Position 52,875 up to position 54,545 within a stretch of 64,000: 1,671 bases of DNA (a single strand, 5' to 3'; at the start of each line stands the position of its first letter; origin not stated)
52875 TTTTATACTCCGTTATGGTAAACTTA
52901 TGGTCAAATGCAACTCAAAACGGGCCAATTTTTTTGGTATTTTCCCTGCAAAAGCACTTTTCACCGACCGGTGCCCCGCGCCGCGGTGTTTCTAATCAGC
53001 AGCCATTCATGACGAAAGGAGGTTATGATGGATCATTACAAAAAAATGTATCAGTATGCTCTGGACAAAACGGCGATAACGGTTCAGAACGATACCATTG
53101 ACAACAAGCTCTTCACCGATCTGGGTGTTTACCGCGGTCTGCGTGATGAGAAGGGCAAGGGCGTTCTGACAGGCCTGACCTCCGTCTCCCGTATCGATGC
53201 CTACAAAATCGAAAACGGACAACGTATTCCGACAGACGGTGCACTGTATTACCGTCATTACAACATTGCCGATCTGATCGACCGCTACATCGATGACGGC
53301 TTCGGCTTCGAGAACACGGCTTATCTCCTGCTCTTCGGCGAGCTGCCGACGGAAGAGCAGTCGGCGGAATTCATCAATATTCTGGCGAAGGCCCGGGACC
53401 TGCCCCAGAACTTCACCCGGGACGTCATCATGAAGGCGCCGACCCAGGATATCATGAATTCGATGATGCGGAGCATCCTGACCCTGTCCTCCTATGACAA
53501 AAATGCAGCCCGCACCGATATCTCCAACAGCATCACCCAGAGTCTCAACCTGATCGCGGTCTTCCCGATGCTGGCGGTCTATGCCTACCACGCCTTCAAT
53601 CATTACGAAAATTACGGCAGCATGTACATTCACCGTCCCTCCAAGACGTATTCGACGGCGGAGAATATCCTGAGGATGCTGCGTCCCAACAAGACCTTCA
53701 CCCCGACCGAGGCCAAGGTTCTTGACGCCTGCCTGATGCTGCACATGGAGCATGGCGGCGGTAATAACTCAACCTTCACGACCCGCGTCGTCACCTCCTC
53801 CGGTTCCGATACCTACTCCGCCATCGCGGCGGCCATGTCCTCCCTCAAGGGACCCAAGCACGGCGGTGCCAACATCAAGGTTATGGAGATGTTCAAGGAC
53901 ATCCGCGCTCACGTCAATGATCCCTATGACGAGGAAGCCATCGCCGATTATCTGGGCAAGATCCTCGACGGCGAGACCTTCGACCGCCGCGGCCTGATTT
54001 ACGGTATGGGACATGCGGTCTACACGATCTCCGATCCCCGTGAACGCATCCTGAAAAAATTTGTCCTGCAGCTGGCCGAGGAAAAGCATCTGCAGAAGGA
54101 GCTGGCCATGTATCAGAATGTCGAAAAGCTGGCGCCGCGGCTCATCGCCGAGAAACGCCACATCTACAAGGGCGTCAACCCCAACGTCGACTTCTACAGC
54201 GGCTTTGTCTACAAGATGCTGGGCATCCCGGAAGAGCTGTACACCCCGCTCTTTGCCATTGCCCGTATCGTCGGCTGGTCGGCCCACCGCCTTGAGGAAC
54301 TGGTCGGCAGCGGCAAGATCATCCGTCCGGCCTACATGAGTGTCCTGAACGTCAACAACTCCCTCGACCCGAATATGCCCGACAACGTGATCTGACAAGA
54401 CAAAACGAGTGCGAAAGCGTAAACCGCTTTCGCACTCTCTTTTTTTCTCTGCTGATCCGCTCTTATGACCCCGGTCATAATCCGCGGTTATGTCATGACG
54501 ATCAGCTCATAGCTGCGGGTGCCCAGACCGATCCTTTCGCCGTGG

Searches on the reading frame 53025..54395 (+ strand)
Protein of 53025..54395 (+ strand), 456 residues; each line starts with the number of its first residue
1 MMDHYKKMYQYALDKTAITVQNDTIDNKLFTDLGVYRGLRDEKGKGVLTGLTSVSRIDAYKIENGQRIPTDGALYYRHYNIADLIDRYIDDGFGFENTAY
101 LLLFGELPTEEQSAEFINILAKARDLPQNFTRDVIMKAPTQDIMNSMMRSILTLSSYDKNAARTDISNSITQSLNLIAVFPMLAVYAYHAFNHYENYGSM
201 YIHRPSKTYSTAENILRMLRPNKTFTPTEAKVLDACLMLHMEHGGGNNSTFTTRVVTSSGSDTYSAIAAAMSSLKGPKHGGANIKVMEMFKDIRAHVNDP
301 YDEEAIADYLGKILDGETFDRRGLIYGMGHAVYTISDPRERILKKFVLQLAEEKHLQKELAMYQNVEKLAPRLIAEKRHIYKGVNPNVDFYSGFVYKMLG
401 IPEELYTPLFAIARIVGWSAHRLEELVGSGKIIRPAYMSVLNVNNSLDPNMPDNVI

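Call 6: search_protein_families(library=ncbifam, proteins=[window:53025-54395:+])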
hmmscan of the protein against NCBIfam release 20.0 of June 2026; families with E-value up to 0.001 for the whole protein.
window:53025-54395:+ (456 aa): 21 families
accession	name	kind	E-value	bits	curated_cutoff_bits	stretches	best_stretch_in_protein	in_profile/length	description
NF010635.0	PRK14032.1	subfamily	1.3e-200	666.6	426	1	15-444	10-440/448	citrate synthase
TIGR01800.1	cit_synth_II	subfamily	1.6e-78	264.1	421.3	1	70-436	19-351/368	2-methylcitrate synthase/citrate synthase II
NF010639.0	PRK14036.1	equivalog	1.7e-68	231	502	1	70-438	26-363/379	citrate synthase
NF010636.0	PRK14033.1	equivalog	7.1e-65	219.2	479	1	68-435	27-360/376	bifunctional 2-methylcitrate synthase/citrate synthase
NF009006.1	PRK12351.1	equivalog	1.9e-63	214.1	550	1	73-436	29-359/376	bifunctional 2-methylcitrate synthase/citrate synthase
NF041301.1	Cit_synth_Halo_CitZ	equivalog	7.3e-62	209.5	550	1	71-436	26-362/379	citrate synthase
NF004126.0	PRK05614.1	equivalog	3.8e-61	206.8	505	1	71-437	66-414/430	citrate synthase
NF041157.1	Cit_synThplmales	equivalog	3.8e-60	204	590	1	71-437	25-360/377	citrate synthase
NF010638.0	PRK14035.1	equivalog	1.1e-57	195.5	572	1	71-436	23-355/372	citrate synthase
NF010637.0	PRK14034.1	equivalog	1.3e-55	188.9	594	1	71-435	22-353/372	citrate synthase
NF010640.0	PRK14037.1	subfamily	1.8e-52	178.5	504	1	71-438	25-362/377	citrate synthase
NF009004.0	PRK12349.1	equivalog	1.9e-51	175.1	508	1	96-436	48-360/372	citrate synthase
TIGR01798.1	cit_synth_I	equivalog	9e-51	172.9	485.15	1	71-436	53-401/412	citrate synthase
NF009005.0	PRK12350.1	subfamily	2.2e-48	165.4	332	1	70-438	24-346/366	citrate synthase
NF007128.0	PRK09569.1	subfamily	2.9e-44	151.4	344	1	95-439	86-423/437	citrate (Si)-synthase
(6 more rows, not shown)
